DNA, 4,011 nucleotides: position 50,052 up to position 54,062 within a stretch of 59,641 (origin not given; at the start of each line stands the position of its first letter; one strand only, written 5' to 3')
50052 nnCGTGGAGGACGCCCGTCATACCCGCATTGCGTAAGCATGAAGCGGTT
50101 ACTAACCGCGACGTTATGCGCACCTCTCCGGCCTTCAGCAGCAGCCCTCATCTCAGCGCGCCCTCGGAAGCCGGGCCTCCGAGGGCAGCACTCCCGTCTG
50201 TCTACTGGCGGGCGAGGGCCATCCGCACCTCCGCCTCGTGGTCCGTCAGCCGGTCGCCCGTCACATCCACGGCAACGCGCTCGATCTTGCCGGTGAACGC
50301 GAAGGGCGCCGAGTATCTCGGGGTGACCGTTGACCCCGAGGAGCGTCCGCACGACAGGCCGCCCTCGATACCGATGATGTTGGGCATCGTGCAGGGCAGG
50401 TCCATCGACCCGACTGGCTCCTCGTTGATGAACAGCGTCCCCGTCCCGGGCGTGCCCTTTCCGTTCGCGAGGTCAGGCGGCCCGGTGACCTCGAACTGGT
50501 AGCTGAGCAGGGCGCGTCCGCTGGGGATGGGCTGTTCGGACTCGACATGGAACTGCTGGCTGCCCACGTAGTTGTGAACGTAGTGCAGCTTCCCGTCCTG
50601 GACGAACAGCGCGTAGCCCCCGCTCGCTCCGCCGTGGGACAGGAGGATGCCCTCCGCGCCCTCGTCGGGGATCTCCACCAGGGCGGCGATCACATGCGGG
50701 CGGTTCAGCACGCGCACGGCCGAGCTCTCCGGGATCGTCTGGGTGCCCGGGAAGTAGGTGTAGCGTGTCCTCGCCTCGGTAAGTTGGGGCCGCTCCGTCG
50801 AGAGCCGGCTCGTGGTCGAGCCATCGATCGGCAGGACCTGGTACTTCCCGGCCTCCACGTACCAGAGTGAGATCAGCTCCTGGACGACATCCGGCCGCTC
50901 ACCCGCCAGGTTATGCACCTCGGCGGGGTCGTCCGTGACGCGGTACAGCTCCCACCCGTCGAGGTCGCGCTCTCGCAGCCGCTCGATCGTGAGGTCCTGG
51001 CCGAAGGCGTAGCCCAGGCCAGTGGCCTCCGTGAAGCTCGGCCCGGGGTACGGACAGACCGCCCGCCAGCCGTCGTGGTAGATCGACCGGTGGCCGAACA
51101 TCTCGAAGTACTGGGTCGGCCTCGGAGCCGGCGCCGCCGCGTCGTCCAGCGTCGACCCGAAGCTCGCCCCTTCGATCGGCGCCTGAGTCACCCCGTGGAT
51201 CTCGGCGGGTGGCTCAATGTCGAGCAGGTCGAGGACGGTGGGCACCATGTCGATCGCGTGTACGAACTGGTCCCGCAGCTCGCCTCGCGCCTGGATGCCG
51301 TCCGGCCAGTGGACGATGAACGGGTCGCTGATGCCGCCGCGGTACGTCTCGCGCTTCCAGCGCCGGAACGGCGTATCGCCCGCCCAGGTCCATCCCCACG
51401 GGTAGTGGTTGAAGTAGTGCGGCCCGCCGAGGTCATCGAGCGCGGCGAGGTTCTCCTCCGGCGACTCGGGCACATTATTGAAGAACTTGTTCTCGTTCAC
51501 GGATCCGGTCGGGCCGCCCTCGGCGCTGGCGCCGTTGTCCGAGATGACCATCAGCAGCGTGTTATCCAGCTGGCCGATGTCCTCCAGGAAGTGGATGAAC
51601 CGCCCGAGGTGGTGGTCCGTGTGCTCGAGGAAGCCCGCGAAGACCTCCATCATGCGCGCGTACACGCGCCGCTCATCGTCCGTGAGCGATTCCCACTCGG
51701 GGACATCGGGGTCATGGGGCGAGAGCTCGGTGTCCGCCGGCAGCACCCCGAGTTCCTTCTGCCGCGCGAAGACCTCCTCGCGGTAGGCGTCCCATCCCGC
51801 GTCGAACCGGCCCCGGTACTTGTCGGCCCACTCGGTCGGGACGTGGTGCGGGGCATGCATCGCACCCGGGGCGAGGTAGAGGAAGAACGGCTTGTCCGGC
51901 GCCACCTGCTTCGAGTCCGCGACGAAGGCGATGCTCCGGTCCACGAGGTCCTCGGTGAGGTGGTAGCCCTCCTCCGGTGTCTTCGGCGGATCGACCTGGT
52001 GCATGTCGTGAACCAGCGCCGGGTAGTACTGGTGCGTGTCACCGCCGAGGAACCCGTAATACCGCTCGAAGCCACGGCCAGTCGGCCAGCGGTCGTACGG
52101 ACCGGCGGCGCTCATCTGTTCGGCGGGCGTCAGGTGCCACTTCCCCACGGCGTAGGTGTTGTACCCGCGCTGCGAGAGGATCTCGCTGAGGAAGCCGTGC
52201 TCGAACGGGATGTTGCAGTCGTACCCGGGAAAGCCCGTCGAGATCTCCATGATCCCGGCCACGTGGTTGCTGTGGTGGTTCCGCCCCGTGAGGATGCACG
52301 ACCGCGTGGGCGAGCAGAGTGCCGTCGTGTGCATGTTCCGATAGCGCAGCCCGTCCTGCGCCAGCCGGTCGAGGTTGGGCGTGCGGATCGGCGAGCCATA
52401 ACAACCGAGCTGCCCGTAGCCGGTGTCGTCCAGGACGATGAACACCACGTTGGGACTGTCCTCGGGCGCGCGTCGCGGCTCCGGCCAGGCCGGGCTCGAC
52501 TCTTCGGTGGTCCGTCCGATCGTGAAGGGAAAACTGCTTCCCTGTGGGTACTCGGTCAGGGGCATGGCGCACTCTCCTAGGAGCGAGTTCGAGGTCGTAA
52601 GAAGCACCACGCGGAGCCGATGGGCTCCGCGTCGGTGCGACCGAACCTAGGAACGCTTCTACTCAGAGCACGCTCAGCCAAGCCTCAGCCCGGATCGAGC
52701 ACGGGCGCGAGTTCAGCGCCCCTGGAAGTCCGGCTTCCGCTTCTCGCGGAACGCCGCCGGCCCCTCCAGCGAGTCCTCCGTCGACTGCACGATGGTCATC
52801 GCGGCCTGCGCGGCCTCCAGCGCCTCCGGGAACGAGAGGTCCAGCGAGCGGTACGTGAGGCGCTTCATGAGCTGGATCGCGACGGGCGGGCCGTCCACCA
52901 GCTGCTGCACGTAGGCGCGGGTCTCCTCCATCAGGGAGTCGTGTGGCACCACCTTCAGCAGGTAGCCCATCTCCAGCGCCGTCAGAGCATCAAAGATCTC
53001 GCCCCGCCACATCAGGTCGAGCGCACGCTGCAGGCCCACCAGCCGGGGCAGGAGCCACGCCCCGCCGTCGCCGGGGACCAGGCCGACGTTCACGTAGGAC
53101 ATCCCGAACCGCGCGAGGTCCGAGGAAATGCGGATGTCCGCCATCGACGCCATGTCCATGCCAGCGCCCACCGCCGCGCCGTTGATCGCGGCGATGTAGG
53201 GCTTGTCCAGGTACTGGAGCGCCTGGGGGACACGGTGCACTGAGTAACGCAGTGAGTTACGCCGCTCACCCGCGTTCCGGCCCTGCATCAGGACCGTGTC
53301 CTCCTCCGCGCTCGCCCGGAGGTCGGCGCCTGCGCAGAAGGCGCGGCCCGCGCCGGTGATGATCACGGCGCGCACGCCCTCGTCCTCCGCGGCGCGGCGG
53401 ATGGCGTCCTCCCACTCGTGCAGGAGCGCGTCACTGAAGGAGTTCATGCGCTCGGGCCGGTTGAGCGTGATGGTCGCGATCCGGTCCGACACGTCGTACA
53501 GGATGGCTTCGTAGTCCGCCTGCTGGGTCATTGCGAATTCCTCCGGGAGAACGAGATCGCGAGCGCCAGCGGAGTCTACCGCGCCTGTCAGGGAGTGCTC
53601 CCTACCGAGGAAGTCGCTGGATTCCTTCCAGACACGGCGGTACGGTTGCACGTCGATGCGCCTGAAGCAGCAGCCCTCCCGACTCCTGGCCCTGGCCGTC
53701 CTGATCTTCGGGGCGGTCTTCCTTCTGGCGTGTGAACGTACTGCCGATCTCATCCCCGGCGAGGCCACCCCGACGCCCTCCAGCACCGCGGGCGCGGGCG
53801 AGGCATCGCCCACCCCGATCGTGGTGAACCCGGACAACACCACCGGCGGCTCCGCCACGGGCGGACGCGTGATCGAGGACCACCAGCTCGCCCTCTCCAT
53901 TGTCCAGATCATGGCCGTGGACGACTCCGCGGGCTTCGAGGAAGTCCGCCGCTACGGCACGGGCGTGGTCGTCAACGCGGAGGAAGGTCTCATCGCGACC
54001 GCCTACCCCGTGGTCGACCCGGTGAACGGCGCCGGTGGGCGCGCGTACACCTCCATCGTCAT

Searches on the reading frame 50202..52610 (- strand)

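Call 36: search_protein_families(library=pfam, proteins=[window:50202-52610:-], max_evalue=0.001)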
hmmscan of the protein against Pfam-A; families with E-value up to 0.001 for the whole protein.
window:50202-52610:- (802 aa): 3 families
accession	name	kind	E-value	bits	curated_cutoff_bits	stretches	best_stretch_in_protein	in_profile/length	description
PF00884.28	Sulfatase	-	1.5e-70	238.4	25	1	53-465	1-301/301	Sulfatase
PF16347.10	SGSH_C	-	2.8e-11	44.3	29.3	1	419-479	8-67/154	N-sulphoglucosamine sulphohydrolase, C-terminal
PF01663.27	Phosphodiest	-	3.7e-05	23.9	23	0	324-372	184-231/342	Type I phosphodiesterase / nucleotide pyrophosphatase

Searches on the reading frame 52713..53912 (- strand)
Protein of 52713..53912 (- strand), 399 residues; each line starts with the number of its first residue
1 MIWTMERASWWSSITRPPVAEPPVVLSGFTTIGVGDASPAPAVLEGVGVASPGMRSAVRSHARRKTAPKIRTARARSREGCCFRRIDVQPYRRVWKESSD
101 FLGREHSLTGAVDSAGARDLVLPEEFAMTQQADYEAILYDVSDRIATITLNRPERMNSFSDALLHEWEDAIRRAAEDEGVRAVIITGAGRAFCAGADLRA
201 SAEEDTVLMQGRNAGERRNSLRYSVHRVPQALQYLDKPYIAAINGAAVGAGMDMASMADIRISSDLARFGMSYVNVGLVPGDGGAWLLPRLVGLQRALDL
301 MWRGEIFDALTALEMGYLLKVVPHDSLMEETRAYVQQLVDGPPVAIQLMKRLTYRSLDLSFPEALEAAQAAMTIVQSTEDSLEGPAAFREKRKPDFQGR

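Call 36: search_protein_families(library=pfam, proteins=[window:52713-53912:-], max_evalue=0.001)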
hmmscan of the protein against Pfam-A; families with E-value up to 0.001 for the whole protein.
window:52713-53912:- (399 aa): 2 families
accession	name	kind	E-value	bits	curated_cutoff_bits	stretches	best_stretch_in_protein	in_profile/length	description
PF00378.25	ECH_1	-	5.1e-58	196.8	27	1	143-398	4-250/251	Enoyl-CoA hydratase/isomerase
PF16113.10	ECH_2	-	1.3e-29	104.2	27.2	1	146-327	2-177/335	Enoyl-CoA hydratase/isomerase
